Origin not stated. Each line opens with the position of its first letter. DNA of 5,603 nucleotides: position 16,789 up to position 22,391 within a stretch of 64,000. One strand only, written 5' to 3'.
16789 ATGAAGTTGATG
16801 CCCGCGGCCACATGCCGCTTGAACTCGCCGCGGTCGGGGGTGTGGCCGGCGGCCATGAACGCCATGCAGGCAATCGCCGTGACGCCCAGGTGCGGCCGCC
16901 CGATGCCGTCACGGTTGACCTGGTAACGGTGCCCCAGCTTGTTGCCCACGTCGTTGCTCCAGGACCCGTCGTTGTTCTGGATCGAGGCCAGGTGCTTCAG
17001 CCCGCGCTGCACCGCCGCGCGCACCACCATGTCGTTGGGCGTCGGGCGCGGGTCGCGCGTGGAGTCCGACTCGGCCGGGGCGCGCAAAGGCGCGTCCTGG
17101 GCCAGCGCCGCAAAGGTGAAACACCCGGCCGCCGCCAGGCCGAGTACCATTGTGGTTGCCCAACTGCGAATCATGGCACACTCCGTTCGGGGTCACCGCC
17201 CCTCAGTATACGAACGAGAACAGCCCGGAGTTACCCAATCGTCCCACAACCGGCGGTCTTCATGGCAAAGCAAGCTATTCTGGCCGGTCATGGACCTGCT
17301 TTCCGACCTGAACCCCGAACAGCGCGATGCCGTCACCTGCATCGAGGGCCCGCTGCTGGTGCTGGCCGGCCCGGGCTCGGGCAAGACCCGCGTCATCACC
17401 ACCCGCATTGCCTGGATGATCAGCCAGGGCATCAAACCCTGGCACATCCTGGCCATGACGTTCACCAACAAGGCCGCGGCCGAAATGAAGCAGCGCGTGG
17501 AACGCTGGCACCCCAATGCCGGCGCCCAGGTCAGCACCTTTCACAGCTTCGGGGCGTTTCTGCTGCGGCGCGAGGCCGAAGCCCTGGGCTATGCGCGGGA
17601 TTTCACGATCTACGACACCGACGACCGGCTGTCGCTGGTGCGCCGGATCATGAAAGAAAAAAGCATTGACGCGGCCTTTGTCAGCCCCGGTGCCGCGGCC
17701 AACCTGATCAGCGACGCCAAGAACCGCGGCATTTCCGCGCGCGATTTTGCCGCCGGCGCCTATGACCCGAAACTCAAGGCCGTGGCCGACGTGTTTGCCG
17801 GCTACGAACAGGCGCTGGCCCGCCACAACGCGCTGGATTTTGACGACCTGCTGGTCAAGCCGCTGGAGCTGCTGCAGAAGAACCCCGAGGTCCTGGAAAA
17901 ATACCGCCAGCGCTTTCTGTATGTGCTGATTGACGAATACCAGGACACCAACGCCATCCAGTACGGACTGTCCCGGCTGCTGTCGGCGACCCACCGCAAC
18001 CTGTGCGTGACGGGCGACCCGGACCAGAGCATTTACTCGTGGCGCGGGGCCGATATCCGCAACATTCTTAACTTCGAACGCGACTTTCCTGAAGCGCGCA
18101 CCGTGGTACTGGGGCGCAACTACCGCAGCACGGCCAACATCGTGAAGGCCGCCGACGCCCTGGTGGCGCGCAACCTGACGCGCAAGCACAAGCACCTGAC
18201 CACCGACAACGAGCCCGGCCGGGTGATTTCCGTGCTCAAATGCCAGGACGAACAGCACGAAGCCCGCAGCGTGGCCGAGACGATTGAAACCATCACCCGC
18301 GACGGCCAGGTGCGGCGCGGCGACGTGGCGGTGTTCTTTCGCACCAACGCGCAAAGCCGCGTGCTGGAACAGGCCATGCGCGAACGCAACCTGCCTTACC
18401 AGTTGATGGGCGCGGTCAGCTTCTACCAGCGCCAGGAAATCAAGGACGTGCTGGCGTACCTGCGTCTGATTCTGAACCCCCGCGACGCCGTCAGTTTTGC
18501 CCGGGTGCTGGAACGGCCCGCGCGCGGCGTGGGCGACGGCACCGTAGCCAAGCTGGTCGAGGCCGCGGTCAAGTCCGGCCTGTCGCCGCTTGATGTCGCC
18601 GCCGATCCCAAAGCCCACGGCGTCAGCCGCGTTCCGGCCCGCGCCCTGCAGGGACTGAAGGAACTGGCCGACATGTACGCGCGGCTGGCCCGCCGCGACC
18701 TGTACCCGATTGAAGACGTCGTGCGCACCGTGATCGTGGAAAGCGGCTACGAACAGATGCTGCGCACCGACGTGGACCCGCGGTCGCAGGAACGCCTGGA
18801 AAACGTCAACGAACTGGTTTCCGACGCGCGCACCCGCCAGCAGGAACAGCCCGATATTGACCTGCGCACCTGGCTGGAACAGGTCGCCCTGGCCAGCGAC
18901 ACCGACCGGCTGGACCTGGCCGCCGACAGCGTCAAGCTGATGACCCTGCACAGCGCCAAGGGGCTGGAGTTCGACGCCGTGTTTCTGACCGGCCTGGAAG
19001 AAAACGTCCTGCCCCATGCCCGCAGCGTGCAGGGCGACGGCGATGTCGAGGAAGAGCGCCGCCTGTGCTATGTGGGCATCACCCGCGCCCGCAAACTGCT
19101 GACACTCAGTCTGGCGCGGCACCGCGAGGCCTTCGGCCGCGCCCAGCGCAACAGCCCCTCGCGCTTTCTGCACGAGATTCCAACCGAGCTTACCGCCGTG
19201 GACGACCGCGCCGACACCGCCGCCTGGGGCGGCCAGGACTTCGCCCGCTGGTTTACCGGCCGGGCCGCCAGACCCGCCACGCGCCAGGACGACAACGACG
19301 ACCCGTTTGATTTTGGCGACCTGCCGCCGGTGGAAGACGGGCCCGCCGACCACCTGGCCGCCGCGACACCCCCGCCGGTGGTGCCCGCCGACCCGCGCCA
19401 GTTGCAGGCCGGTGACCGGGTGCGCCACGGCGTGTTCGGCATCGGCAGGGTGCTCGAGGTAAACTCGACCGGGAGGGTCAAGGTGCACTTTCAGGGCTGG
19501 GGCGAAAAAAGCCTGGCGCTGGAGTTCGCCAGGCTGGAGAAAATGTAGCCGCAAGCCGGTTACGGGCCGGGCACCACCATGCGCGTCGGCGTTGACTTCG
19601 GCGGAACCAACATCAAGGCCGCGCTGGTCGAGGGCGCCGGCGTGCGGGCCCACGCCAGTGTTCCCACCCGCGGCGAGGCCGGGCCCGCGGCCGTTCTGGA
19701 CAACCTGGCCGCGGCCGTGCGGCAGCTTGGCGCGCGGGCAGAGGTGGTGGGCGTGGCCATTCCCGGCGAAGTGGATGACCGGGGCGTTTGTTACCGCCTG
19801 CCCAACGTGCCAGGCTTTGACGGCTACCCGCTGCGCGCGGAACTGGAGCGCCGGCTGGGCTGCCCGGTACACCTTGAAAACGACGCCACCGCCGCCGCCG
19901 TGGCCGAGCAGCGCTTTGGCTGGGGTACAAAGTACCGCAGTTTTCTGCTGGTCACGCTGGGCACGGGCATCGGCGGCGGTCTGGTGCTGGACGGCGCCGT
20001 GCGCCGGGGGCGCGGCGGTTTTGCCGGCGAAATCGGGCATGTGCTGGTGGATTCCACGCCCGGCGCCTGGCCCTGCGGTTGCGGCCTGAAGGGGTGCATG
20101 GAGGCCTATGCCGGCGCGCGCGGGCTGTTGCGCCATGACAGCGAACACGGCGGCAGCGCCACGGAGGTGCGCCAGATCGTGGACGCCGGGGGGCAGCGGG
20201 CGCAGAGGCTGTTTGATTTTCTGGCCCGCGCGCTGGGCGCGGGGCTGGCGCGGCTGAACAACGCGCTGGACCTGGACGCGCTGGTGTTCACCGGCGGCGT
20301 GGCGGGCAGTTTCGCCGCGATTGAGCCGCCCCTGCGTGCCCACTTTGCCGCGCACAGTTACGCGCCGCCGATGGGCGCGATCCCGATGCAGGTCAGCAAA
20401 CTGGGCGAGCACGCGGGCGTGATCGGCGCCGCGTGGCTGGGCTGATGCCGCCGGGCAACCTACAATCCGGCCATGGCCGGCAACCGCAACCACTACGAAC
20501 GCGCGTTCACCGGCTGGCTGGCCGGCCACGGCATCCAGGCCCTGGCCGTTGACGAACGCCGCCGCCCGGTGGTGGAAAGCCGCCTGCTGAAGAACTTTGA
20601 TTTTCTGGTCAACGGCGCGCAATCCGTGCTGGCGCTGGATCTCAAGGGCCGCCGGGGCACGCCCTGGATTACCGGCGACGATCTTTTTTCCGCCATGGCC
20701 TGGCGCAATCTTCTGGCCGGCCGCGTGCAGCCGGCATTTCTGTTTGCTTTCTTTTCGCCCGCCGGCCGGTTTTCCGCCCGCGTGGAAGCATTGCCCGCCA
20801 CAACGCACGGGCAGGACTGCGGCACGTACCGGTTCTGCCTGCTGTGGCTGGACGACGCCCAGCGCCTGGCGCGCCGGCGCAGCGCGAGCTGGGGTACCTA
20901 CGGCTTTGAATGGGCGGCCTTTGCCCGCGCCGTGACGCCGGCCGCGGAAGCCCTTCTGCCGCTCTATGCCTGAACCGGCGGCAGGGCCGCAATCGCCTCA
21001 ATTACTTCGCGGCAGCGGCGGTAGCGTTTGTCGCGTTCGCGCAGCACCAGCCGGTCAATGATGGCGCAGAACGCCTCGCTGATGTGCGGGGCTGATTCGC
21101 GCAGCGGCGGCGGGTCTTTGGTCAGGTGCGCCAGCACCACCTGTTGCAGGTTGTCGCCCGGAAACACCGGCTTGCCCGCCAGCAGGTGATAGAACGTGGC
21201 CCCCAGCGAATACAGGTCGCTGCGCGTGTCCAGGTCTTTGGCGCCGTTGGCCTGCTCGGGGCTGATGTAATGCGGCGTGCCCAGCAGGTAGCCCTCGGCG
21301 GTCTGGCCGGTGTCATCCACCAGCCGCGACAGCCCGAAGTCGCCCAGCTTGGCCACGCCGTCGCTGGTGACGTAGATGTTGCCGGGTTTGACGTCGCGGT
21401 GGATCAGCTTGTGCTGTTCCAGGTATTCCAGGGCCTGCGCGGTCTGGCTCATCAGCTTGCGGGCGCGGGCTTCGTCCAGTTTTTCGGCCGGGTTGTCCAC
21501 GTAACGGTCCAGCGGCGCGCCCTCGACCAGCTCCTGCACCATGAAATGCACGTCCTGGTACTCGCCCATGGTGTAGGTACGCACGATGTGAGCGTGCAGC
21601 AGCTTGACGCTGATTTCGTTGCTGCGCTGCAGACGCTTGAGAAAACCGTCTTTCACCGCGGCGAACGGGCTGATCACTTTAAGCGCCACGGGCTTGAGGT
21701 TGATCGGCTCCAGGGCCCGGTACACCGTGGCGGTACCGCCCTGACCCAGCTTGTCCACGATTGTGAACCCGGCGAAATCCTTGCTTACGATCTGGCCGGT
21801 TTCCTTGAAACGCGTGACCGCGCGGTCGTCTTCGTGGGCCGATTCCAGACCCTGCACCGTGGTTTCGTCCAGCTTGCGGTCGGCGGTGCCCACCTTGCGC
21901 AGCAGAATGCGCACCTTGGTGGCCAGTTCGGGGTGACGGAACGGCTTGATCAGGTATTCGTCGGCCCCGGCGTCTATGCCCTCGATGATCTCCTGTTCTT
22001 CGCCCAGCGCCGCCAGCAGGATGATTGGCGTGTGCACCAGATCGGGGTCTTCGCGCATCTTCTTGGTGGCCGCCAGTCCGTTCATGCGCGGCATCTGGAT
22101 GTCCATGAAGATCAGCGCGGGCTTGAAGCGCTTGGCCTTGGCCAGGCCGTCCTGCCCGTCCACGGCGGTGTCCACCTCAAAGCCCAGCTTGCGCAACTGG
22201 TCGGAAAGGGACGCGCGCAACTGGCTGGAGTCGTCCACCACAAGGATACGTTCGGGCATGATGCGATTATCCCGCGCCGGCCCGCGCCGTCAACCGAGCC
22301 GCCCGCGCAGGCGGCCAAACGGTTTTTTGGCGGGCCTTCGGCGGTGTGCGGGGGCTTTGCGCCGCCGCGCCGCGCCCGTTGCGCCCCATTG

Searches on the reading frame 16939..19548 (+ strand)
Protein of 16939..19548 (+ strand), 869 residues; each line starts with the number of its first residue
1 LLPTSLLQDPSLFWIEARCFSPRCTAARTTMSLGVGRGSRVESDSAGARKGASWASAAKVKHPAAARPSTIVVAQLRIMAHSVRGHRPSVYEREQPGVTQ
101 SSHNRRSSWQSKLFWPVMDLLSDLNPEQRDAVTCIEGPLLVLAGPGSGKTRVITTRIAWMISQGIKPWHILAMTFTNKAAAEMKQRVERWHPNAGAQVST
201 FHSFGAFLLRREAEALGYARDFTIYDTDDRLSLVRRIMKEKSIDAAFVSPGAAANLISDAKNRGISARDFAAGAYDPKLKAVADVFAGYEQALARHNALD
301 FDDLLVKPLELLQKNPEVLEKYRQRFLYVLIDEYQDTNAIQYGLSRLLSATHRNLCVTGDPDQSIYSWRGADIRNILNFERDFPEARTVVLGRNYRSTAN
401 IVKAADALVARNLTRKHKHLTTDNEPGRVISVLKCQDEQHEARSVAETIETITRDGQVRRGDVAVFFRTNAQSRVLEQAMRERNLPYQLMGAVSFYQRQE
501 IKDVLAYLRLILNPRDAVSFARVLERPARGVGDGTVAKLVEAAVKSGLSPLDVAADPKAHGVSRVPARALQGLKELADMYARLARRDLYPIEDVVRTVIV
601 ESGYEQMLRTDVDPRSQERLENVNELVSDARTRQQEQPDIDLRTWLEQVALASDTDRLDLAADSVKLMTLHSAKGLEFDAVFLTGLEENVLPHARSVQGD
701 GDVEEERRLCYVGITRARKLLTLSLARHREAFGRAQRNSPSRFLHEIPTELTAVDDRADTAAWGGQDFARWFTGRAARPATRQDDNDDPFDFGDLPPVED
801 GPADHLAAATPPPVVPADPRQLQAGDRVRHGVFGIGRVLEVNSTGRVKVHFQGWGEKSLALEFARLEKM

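Call 73: search_protein_families(library=pfam, proteins=[window:16939-19548:+], max_evalue=0.001)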
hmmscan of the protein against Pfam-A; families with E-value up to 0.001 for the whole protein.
window:16939-19548:+ (869 aa): 7 families
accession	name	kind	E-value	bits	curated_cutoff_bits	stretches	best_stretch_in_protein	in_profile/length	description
PF00580.27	UvrD-helicase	-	4.2e-90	302.5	23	1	124-384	1-271/271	UvrD/REP helicase N-terminal domain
PF13361.12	UvrD_C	-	4.8e-75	253.6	25.6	1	390-727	2-349/350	UvrD-like helicase C-terminal domain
PF13245.12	AAA_19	-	1.1e-21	77.9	25.1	1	128-367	1-132/134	AAA domain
PF01443.25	Viral_helicase1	-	3.3e-09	37.3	21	0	649-722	161-225/228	Viral superfamily 1 RNA helicase core domain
PF13538.12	UvrD_C_2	-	8.1e-09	35.7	27.4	1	667-723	4-51/52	UvrD-like helicase C-terminal domain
PF21196.3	PcrA_UvrD_tudor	-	1.7e-05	25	23.9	1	825-868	2-48/48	PcrA/UvrD tudor domain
PF13604.12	AAA_30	-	0.00047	20.4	27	0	124-187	2-66/191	AAA domain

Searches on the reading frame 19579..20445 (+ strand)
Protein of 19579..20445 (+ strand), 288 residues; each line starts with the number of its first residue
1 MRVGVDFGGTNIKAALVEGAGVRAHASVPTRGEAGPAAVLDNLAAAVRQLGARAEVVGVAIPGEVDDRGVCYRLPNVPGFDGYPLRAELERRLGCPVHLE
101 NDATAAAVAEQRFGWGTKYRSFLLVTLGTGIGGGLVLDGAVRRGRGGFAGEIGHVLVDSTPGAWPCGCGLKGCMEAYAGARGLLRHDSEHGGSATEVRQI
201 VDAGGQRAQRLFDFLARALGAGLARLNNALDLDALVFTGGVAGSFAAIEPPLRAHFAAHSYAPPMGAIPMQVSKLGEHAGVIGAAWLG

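Call 84: search_protein_families(library=pfam, proteins=[window:19579-20445:+], max_evalue=0.001)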
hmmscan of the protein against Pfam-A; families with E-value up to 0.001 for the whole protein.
window:19579-20445:+ (288 aa): 1 family
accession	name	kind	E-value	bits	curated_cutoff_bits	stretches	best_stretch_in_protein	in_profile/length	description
PF00480.26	ROK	-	1.6e-57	195.7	22.9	1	3-287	2-290/294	ROK family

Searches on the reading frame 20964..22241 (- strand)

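Call 73: search_protein_families(library=pfam, proteins=[window:20964-22241:-], max_evalue=0.001)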
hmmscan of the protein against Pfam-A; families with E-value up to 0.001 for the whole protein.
window:20964-22241:- (425 aa): 4 families
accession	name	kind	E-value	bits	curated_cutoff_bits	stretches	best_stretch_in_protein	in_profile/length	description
PF00069.31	Pkinase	-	4.2e-44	151.3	31.7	1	160-408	2-253/263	Protein kinase domain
PF07714.23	PK_Tyr_Ser-Thr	-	6.9e-30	104.7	23.1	1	160-369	2-214/258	Protein tyrosine and serine/threonine kinase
PF00072.30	Response_reg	-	9.2e-26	90.6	30.2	1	2-110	4-110/111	Response regulator receiver domain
PF03109.22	ABC1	-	8.4e-07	28.8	22.9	1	227-310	138-219/244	ABC1 atypical kinase-like domain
